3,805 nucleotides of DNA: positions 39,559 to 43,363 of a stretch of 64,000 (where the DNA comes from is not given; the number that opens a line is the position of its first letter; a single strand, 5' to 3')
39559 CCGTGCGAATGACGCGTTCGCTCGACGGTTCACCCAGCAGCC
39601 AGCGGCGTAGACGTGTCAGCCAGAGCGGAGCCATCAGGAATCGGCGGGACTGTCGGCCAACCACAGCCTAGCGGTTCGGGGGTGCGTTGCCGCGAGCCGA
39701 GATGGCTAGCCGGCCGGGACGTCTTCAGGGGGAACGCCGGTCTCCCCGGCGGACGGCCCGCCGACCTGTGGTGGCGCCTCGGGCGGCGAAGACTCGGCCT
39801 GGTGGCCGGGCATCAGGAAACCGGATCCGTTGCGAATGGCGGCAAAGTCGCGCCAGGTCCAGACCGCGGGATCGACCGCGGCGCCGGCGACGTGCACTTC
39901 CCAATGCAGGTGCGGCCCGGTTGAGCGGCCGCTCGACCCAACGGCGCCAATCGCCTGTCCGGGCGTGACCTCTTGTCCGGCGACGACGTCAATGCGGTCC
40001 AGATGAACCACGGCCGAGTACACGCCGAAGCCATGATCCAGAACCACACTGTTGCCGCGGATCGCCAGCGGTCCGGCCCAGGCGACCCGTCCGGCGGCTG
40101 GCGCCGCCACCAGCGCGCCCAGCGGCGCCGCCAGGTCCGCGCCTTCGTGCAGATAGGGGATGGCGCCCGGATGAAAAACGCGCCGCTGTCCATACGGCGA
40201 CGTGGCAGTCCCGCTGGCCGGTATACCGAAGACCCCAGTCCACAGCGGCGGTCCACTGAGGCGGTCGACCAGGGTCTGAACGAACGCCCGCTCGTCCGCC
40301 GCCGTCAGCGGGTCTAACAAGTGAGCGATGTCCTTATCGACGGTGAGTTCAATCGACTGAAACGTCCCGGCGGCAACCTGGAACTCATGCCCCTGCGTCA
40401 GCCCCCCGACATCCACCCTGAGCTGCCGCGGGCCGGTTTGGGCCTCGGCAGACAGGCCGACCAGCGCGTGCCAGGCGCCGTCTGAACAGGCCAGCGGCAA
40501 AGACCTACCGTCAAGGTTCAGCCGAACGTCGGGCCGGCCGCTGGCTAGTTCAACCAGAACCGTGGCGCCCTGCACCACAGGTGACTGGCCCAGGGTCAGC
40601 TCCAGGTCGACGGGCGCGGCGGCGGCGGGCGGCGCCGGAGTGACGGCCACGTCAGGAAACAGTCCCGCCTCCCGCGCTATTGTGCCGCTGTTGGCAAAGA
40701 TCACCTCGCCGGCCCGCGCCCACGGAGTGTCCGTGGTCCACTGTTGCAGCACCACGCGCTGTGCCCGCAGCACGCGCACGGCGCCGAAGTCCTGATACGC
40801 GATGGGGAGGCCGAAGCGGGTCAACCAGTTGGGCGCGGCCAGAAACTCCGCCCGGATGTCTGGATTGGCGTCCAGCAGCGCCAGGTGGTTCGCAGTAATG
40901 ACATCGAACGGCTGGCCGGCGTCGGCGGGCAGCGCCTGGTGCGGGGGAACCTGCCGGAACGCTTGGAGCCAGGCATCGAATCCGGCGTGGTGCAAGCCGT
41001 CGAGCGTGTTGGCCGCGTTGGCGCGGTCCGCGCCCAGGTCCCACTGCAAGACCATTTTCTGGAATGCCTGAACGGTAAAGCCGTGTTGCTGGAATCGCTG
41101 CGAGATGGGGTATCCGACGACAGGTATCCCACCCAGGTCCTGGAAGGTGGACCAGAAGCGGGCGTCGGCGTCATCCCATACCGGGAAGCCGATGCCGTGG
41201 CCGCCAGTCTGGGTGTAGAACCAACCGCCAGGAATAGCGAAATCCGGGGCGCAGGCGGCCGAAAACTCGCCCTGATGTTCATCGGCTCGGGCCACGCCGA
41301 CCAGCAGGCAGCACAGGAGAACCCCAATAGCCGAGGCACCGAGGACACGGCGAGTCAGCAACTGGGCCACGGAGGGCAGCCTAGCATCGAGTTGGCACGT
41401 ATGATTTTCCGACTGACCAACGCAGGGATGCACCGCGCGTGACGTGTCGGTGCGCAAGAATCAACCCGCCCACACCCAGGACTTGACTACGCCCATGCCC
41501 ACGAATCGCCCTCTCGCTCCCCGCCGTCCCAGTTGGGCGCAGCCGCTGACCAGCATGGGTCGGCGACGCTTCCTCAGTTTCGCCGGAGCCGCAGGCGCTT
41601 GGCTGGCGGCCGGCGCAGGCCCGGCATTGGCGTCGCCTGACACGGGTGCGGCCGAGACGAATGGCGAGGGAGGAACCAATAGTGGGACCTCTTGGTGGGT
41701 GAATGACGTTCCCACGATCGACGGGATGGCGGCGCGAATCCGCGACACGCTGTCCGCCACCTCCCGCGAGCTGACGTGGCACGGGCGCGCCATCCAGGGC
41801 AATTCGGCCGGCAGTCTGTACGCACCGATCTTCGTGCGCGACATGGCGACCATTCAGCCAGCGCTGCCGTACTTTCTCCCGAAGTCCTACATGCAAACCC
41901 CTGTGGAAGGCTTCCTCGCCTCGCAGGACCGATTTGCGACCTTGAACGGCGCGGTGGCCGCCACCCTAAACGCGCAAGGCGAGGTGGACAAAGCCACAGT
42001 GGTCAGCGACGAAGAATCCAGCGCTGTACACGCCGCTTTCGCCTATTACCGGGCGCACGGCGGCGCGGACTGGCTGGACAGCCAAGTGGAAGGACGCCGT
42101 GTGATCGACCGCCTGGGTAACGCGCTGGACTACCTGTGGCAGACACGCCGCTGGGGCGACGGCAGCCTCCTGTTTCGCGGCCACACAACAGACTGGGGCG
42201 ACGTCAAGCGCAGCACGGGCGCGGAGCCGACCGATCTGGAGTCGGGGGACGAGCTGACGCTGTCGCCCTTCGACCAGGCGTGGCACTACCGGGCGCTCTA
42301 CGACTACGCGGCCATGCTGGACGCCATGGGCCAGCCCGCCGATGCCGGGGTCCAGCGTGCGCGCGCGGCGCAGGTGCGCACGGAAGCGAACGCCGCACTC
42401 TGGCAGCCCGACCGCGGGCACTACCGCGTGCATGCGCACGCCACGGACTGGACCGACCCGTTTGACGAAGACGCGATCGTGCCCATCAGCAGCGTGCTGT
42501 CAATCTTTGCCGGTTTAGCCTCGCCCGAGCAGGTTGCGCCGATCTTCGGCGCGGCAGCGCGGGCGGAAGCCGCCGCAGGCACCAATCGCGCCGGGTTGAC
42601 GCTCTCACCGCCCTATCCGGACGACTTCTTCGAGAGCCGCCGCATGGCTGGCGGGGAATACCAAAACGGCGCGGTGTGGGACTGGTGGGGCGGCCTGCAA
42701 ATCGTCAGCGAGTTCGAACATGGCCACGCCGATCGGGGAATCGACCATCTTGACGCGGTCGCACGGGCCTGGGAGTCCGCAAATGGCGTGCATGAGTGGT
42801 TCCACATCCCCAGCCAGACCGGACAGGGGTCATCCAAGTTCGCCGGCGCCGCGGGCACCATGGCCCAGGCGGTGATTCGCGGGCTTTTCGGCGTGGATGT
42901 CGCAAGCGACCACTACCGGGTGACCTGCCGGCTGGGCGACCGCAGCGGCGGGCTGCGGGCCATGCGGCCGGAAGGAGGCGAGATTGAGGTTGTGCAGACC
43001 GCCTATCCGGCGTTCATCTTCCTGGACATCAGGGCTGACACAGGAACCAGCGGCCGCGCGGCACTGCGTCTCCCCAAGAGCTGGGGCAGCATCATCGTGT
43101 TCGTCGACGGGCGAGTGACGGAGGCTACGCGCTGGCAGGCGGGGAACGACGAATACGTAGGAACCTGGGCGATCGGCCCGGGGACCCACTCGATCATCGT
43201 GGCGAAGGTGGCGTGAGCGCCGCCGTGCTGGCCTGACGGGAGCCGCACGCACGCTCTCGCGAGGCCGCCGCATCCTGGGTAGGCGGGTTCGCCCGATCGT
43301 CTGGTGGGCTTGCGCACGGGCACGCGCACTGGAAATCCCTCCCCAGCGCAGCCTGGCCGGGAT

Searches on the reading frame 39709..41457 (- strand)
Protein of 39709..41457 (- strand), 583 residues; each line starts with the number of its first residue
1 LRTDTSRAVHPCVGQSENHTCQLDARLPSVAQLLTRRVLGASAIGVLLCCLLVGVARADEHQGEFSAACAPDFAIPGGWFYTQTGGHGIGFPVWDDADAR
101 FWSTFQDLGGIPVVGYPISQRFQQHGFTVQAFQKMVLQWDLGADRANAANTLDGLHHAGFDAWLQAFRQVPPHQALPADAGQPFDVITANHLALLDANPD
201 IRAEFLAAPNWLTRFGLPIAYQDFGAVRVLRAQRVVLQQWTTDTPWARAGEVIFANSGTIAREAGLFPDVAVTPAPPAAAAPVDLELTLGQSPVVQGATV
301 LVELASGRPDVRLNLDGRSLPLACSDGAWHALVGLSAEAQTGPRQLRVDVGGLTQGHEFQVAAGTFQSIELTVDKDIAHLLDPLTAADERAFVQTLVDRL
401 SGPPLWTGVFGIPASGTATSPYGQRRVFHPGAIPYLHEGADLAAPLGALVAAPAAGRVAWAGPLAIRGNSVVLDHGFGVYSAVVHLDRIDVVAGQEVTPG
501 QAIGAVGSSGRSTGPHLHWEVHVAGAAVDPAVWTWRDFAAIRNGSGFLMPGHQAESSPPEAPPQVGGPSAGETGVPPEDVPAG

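Call 5: search_protein_families(library=pfam, proteins=[window:39709-41457:-], max_evalue=1)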
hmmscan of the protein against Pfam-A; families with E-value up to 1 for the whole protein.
window:39709-41457:- (583 aa): 1 family
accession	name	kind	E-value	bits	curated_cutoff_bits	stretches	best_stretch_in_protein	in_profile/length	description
PF01551.29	Peptidase_M23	-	1.9e-27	95.7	28.7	1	436-530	2-96/96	Peptidase family M23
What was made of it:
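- On Peptidase M23 (gene 39706..41457): 95.7 bits against a cut-off of 28.7, aa 436-530 (call 5)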

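Call 6: search_protein_families(library=ncbifam, proteins=[window:39709-41457:-], max_evalue=1)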
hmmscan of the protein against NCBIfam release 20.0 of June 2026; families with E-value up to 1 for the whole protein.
window:39709-41457:- (583 aa): 14 families
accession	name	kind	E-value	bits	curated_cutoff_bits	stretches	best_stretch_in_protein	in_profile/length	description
NF052530.1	Heli_ShapePgp3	exception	2e-30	105.9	300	1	360-530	89-260/270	peptidoglycan metallopeptidase Pgp3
NF053825.1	PdgNdpepShyA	equivalog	5.5e-17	61.6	700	1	436-530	295-389/425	peptidoglycan DD-endopeptidase ShyA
NF008652.0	PRK11649.1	equivalog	8.4e-17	61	341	1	437-531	313-407/439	murein DD-endopeptidase MepM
NF052529.1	PG_M23_Pgp6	exception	1.2e-16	60.4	600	1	437-534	335-432/452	peptidoglycan metallopeptidase Pgp6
NF053824.1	PdgNdpepShyC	equivalog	1.1e-15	57.5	700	1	436-527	295-386/429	peptidoglycan DD-endopeptidase ShyC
NF052336.1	PdgHdaseHSB100310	equivalog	7.2e-14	51.9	500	1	410-526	35-146/316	peptidoglycan hydrolase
NF050804.1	CellDivDipMCaul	equivalog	8.6e-13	47.9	900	1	437-530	528-622/634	cell division endopeptidase DipM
NF040883.1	amid_act_ActS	equivalog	9.3e-11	41.5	375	1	437-531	136-230/242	amidase activator ActS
NF008123.1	PRK10871.1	equivalog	1.8e-10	40.8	311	1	438-531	266-359/365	murein hydrolase activator NlpD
NF008644.1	PRK11637.1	equivalog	5.4e-10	38.8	270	1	438-534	287-383/385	murein hydrolase activator EnvC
NF041208.1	celldiv_DipM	equivalog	3.4e-08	33.2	740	1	436-531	318-414/419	cell division endopeptidase DipM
NF053738.1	S2SprSpoIIQBc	equivalog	1.1e-07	31.7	250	1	450-541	137-230/232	stage II sporulation protein SpoIIQ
NF004799.0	PRK06148.1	subfamily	0.031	12.2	1128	1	418-524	430-540/1015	hypothetical protein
NF047755.1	LIC_10271_M23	exception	0.044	13.5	180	1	450-508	130-188/207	LIC_10271 family cell wall hydrolase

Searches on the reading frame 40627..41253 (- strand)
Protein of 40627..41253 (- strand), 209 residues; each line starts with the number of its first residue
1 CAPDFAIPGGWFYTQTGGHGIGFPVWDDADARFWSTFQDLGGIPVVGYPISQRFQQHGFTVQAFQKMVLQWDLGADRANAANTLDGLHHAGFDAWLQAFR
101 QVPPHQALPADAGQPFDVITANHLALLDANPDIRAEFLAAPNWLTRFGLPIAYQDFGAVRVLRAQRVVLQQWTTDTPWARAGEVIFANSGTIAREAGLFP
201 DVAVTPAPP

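Call 22: find_homologous_proteins(query=window:40627-41253:-)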
Query seq(209 aa) (209 aa): 30 proteins with E <= 0.001 among 236 candidates.
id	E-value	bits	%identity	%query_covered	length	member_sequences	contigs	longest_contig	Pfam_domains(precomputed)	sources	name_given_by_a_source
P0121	1.0e-124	433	98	91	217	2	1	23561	-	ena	-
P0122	2.6e-119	415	86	100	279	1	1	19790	-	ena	-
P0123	2.0e-115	402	87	94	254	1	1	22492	-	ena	-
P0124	1.1e-75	272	57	99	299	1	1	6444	-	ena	-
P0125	1.3e-75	272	61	97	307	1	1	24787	-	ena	-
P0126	1.5e-57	213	53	96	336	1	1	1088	-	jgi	jgi:hypothetical protein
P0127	1.6e-57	213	51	99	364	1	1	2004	-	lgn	-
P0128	5.6e-56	208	50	94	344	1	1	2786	PF13442.12,PF00034.27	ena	-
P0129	1.1e-52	197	51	99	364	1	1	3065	-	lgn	-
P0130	6.0e-52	195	52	97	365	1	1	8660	-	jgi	jgi:hypothetical protein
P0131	7.3e-50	188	50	95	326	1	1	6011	-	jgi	jgi:hypothetical protein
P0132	7.2e-49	185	46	94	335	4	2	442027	PF13442.12,PF00034.27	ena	-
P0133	1.2e-48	184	45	98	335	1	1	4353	PF13442.12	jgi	jgi:mono/diheme cytochrome c family protein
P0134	3.4e-47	179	45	94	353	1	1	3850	-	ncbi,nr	ncbi:MAG TPA: hypothetical protein VHL09_02235, partial [Dehalococcoidia bacterium]|nr:hypothetical 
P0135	4.5e-47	179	46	99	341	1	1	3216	-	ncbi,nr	ncbi:MAG: hypothetical protein IT337_18265, partial [Thermomicrobiales bacterium]|nr:hypothetical pr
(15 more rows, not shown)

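Call 61: find_encoding_contigs(protein=P0122, flank=4000, max_places=2)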
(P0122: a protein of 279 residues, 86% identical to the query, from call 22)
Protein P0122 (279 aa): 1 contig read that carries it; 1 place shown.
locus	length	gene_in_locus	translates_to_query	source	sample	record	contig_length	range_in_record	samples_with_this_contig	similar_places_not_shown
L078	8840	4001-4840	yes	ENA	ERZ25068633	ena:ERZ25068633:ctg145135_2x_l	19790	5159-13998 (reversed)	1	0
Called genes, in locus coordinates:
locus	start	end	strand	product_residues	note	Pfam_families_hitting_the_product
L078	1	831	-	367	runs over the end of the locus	PF00005:ABC_tran, PF02463:SMC_N (weak), PF13304:AAA_21 (faint), PF17912:OB_MalK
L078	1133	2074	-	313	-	PF03631:Virul_fac_BrkB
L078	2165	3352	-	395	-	PF22422:MGH1-like_GH (weak)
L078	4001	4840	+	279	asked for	-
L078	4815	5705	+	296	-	PF01551:Peptidase_M23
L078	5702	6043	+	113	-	-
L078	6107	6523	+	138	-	PF10604:Polyketide_cyc2 (weak), PF08327:AHSA1 (weak)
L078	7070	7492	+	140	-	PF01475:FUR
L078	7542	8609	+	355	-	PF01297:ZnuA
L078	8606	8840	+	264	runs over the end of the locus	PF00005:ABC_tran, PF13304:AAA_21 (faint)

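Call 62: find_encoding_contigs(protein=P0121, flank=4000, max_places=2)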
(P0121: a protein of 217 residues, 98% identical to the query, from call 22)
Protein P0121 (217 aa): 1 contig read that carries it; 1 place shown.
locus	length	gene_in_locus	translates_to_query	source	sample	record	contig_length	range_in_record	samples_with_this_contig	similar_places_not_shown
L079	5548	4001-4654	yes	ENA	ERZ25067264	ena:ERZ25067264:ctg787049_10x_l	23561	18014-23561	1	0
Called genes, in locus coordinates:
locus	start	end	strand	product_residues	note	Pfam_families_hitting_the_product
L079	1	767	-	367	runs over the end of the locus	PF00005:ABC_tran, PF02463:SMC_N (weak), PF13304:AAA_21 (faint), PF17912:OB_MalK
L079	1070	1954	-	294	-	PF03631:Virul_fac_BrkB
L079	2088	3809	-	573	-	-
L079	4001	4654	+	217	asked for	-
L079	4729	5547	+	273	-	?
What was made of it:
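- Tried and rejected: They are probably frameshift artefacts, not genuine stand-alone modules (calls 61, 62).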

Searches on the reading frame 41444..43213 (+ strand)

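Call 73: search_protein_families(library=pfam, proteins=[window:41444-43213:+], max_evalue=0.001)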
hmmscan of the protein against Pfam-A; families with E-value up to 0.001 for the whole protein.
window:41444-43213:+ (590 aa): 1 family
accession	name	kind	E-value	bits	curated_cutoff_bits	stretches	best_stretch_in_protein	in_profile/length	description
PF22422.2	MGH1-like_GH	-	0.00018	21.6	27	1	249-466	146-353/356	Mannosylglycerate hydrolase MGH1-like glycoside hydrolase domain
